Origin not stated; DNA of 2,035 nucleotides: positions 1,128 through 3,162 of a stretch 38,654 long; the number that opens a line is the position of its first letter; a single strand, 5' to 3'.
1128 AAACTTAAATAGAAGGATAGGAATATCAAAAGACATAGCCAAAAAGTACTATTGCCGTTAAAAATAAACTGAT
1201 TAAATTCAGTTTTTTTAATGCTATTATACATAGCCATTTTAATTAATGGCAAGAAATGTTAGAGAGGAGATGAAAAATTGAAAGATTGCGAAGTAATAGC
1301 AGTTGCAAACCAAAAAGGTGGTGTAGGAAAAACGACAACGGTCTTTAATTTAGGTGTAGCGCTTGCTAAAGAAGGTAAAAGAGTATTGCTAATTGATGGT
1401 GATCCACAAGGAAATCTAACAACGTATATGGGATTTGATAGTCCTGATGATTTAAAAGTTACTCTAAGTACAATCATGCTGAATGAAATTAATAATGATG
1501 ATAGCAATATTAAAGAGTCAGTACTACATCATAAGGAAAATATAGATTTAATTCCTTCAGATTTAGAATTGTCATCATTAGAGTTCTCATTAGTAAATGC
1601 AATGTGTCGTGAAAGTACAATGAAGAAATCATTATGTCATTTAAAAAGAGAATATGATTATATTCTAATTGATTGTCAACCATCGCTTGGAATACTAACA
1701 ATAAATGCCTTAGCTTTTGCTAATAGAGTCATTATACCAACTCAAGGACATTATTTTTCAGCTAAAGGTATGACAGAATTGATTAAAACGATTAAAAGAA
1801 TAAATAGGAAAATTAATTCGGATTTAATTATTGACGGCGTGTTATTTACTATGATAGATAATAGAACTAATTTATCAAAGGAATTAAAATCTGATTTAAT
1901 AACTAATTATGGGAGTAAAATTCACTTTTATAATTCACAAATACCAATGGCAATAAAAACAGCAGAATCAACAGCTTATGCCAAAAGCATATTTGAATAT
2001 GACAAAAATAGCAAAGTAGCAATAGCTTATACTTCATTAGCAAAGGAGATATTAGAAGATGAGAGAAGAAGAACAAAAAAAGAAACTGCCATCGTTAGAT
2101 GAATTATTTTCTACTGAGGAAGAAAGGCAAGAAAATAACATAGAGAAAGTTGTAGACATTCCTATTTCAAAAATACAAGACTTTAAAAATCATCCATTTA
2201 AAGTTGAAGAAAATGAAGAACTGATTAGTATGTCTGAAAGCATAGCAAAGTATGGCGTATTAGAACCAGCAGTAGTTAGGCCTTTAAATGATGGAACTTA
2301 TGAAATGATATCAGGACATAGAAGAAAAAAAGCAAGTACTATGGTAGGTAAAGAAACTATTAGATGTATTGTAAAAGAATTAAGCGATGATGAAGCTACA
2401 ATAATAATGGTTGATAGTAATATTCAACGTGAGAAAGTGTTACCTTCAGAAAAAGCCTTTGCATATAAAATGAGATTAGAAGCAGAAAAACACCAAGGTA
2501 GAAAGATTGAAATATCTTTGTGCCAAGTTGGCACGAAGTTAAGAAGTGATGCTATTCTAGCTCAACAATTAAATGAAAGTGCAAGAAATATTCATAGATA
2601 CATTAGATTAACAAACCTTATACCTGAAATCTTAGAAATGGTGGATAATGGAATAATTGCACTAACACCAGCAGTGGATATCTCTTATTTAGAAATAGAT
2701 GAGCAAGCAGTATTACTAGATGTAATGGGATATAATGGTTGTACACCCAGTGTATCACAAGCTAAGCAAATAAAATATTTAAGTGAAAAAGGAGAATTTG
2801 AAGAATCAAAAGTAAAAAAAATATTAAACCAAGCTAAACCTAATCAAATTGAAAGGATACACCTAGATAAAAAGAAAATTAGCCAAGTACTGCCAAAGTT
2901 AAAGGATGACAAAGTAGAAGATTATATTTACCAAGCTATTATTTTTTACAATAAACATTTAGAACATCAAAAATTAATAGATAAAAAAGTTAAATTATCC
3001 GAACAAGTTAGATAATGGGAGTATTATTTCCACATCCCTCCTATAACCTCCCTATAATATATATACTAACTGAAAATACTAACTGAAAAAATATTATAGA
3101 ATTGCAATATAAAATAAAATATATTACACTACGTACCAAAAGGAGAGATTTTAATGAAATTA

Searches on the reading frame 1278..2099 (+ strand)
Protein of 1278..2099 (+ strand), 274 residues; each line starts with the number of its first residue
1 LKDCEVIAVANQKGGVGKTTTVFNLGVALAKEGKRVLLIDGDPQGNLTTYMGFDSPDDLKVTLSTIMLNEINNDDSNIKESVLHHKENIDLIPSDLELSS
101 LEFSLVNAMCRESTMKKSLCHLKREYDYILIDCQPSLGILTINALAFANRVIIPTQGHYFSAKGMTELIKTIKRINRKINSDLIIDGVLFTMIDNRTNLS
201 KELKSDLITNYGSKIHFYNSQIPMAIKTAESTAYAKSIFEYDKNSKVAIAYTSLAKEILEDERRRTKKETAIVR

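Call 79: search_protein_families(library=pfam, proteins=[window:1278-2099:+], max_evalue=0.001)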
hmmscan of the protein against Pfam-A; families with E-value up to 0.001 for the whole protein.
window:1278-2099:+ (274 aa): 9 families
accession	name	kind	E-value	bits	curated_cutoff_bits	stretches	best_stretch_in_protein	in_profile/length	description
PF13614.12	AAA_31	-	4.5e-58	196.5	27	1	5-184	2-176/177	AAA domain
PF01656.29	CbiA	-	5.2e-25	88.3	25.4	1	7-236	1-123/125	CobQ/CobB/MinD/ParA nucleotide binding domain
PF06564.18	CBP_BcsQ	-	2.2e-12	47.4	21.3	1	6-152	3-142/234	Cellulose biosynthesis protein BcsQ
PF10609.15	ParA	-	2.3e-12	47.3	27.1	1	5-258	4-245/246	NUBPL iron-transfer P-loop NTPase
PF00142.24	Fer4_NifH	-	3.5e-12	46.8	25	1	12-51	7-46/271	4Fe-4S iron sulfur cluster binding proteins, NifH/frxC family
PF09140.17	MipZ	-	1.9e-10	41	20.7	1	6-113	2-112/262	ATPase MipZ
PF02374.21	ArsA_ATPase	-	1.3e-09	38.2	24.3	1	12-183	8-180/305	Anion-transporting ATPase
PF07015.17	VirC1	-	2.5e-06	27.4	24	1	6-49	3-46/231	VirC1 protein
PF00448.28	SRP54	-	0.00017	21.7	22.7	0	15-42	11-38/196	SRP54-type protein, GTPase domain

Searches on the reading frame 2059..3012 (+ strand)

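Call 79: search_protein_families(library=pfam, proteins=[window:2059-3012:+], max_evalue=0.001)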
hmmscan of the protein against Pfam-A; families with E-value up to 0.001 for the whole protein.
window:2059-3012:+ (318 aa): 1 family
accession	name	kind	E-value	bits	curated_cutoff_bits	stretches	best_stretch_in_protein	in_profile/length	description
PF02195.25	ParB_N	-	1.9e-17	63.5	26.3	1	30-123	2-95/95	ParB N-terminal domain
